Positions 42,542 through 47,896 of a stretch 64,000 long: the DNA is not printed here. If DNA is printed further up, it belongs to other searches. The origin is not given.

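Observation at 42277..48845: Uncharacterised three-gene envelope module joined to the 5' side of the archaellum operon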

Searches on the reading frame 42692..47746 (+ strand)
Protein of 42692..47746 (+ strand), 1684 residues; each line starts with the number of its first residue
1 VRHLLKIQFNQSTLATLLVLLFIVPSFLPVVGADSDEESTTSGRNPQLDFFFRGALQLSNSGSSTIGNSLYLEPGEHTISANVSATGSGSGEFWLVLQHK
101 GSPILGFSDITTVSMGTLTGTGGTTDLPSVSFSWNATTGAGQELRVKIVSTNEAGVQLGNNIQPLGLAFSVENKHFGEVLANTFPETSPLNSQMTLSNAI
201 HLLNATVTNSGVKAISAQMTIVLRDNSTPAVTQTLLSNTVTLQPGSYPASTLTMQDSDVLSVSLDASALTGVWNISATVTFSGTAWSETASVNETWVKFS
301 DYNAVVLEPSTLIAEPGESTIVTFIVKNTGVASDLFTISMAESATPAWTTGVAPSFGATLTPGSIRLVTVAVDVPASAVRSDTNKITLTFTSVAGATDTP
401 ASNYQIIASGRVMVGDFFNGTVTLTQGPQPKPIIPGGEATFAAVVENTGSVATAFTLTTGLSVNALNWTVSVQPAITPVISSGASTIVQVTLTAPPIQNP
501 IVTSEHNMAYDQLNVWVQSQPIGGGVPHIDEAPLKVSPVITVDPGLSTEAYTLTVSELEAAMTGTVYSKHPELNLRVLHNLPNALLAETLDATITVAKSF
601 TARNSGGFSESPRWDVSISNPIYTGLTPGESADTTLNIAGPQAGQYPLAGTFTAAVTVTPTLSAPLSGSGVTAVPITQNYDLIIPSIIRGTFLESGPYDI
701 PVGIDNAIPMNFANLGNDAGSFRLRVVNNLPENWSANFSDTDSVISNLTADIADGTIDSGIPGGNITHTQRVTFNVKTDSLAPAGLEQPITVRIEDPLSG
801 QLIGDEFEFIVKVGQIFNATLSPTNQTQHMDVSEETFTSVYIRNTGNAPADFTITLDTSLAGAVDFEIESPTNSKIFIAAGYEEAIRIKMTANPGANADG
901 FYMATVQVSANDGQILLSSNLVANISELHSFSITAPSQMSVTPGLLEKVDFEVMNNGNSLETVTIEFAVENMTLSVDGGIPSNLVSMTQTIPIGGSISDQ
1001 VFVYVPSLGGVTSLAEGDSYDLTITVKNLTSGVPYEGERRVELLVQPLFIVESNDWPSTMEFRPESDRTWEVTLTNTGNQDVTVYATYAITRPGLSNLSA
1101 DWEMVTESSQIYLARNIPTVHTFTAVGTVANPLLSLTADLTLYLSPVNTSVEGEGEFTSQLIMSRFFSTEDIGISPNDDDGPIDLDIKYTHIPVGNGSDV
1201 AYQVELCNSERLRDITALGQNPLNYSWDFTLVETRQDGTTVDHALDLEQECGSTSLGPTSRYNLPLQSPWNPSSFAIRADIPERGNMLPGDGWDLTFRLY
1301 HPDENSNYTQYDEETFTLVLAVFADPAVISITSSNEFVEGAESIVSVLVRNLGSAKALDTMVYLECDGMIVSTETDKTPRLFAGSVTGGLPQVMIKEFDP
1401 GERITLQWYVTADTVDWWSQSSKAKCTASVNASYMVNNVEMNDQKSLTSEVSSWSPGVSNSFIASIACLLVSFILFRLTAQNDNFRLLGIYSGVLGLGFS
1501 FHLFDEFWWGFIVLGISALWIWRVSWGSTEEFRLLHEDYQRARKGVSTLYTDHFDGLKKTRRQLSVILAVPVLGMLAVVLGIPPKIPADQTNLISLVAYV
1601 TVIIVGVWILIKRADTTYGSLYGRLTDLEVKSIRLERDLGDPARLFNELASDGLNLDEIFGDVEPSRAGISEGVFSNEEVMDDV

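Call 7: search_protein_families(library=pfam, proteins=[window:42692-47746:+], max_evalue=0.1)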
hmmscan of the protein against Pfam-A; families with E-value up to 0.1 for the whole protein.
window:42692-47746:+ (1684 aa): 3 families
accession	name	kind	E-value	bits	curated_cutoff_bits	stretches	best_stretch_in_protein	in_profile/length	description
PF10633.15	NPCBM_assoc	-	4.3e-05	24.1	24.4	1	314-388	1-73/78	NPCBM-associated, NEW3 domain of alpha-galactosidase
PF07705.17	CARDB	-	0.00054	20.6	22.7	0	1330-1386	8-62/101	CARDB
PF11614.14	FixG_C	-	0.001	19.7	25.6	0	336-392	49-104/119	IG-like fold at C-terminal of FixG, putative oxidoreductase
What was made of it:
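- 43589..46129 (+): Six confident Ig-like (NEW3/CARDB-type) repeats of the giant: aa 300-392, 418-519, 686-796, 815-910, 927-1028, 1049-1146. Pfam NEW3 at aa 314-388 with E 4.3e-5 (call 7).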

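Call 42: search_protein_families(library=ncbifam, proteins=[window:42692-47746:+], max_evalue=1)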
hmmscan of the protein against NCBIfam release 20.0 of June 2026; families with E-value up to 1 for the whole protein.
window:42692-47746:+ (1684 aa): 0 families
